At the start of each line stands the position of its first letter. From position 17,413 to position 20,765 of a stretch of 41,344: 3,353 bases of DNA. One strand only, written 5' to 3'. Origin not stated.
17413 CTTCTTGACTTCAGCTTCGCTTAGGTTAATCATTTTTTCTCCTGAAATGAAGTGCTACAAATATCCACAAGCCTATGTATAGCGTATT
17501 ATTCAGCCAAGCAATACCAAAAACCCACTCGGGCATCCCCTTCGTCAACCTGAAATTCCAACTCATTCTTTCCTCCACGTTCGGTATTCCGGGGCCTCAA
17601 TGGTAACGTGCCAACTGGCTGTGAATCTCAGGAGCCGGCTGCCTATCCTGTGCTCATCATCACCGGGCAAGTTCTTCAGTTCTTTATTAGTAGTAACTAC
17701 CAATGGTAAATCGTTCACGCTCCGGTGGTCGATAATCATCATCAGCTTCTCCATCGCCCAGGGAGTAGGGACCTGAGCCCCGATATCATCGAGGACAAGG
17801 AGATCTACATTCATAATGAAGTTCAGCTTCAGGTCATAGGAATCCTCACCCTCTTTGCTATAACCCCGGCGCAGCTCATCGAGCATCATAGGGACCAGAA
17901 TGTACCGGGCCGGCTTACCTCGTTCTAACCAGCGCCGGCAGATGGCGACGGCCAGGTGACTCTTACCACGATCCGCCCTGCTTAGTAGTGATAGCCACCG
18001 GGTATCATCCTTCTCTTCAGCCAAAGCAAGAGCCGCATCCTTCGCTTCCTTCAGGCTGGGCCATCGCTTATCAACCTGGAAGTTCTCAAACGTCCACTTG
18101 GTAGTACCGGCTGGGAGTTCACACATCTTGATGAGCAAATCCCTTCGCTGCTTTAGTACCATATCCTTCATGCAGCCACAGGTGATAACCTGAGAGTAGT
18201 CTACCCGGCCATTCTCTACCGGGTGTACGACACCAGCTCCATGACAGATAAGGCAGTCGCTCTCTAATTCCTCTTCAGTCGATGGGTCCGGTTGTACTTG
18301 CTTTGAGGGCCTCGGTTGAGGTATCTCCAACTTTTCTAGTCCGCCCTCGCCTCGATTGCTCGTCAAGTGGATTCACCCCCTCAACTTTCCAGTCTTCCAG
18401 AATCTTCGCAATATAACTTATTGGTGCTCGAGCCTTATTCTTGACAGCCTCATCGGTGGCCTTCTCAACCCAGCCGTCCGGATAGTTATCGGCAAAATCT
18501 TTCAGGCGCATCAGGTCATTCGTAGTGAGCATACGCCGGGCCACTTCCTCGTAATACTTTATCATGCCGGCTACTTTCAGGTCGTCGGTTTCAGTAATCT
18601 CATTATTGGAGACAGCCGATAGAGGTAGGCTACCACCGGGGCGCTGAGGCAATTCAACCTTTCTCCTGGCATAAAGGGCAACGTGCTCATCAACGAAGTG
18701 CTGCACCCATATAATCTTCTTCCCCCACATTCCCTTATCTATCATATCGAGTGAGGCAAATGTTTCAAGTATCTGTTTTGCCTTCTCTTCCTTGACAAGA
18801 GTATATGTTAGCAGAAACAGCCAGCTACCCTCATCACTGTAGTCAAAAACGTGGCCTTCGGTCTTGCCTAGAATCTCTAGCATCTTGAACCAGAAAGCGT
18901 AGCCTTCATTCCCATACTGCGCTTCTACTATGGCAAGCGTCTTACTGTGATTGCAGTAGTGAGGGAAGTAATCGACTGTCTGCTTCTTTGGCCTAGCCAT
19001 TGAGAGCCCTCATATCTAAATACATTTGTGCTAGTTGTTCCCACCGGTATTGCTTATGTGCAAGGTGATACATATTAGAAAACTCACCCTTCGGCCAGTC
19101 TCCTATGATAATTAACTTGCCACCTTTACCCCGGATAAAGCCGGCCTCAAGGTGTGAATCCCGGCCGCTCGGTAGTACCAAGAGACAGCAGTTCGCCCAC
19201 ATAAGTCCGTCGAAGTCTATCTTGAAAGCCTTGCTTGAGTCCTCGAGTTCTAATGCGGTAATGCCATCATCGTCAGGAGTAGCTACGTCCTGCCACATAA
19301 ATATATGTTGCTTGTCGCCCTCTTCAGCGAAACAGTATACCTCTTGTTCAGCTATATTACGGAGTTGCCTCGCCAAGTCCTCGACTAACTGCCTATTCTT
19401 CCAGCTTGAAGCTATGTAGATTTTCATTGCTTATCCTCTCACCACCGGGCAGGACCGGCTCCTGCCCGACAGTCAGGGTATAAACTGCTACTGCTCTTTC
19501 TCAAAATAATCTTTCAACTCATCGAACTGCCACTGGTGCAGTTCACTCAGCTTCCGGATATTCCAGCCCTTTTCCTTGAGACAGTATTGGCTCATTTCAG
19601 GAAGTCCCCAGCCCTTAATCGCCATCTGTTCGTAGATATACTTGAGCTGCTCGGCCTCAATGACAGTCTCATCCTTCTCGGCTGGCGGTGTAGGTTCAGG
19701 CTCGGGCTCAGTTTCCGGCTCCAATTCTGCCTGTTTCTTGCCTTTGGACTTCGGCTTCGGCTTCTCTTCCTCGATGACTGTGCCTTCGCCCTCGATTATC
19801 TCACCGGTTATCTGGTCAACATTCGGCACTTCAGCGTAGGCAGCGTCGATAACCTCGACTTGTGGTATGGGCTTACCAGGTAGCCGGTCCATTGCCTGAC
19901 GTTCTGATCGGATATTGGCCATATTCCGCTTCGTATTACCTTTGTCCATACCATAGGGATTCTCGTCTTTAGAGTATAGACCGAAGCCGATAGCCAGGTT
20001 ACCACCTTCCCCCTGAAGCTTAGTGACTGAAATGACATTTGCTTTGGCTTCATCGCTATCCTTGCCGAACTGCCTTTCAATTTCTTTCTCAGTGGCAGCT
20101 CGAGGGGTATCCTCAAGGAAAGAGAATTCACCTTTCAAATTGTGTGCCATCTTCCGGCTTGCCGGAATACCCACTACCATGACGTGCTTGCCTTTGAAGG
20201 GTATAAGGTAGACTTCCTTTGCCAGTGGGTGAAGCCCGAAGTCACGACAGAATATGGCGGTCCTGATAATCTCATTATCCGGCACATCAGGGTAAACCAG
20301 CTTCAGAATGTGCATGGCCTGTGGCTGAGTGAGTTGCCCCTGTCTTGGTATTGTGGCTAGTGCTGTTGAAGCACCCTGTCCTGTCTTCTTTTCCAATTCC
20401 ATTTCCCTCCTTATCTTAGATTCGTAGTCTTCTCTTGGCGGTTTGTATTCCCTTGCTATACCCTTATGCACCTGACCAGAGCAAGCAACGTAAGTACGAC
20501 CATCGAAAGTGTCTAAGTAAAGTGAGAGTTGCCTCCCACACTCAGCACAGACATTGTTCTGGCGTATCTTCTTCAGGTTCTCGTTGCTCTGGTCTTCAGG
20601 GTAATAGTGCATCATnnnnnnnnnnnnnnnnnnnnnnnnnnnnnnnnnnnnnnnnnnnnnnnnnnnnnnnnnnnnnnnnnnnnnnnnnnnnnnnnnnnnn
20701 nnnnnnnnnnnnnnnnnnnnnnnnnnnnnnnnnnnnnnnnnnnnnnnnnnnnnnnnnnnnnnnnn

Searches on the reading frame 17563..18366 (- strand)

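Call 38: search_protein_families(library=phrogs, max_evalue=0.01, proteins=[window:17563-18366:-])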
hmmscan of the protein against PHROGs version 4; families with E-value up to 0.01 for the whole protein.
window:17563-18366:- (267 aa): 5 families
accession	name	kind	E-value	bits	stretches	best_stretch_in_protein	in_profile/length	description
phrog_50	-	DNA, RNA and nucleotide metabolism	1.6e-37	130.8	1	27-262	267-510/570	DnaC-like helicase loader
phrog_3277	-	DNA, RNA and nucleotide metabolism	4.3e-17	63.4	1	132-262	20-153/168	DnaC-like helicase loader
phrog_26922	-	DNA, RNA and nucleotide metabolism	2.3e-09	38.7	1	185-263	10-87/92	DnaC-like helicase loader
phrog_15321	-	unknown function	0.004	18.3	1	182-233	3-60/93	-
phrog_27475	-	unknown function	0.0053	16.2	1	52-204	374-521/599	-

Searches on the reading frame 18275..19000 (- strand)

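Call 38: search_protein_families(library=phrogs, max_evalue=0.01, proteins=[window:18275-19000:-])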
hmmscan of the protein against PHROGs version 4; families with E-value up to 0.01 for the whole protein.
window:18275-19000:- (241 aa): 7 families
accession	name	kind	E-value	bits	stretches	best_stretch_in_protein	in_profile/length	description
phrog_2562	-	DNA, RNA and nucleotide metabolism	3.6e-24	87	2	1-111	1-113/290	replication initiation protein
phrog_186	-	DNA, RNA and nucleotide metabolism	4.9e-10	40.6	1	134-214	161-240/308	DnaD-like helicase loader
phrog_24189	-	unknown function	2.8e-07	31.8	1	8-74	15-83/151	-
phrog_20437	-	DNA, RNA and nucleotide metabolism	3e-06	28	1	1-63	1-65/212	DNA replication initiation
phrog_4016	-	DNA, RNA and nucleotide metabolism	1.3e-05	26.1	1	137-213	24-101/159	replication initiation protein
phrog_6493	-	DNA, RNA and nucleotide metabolism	0.0034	17.7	1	130-216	140-222/261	DnaD-like helicase loader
phrog_25863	-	DNA, RNA and nucleotide metabolism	0.0086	17.1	0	147-213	34-98/170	replication protein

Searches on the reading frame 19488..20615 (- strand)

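Call 38: search_protein_families(library=phrogs, max_evalue=0.01, proteins=[window:19488-20615:-])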
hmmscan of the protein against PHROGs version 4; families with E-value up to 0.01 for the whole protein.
window:19488-20615:- (375 aa): 3 families
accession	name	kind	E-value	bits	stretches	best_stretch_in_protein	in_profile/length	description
phrog_252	-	DNA, RNA and nucleotide metabolism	2.5e-06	28.2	1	109-158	40-90/263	Bet-like ssDNA annealing protein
phrog_2780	-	DNA, RNA and nucleotide metabolism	9.4e-05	22.9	1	83-168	24-104/369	RecT-like ssDNA annealing protein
phrog_10056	-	DNA, RNA and nucleotide metabolism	0.00012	22.6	1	110-152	41-87/302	RecT-like ssDNA annealing protein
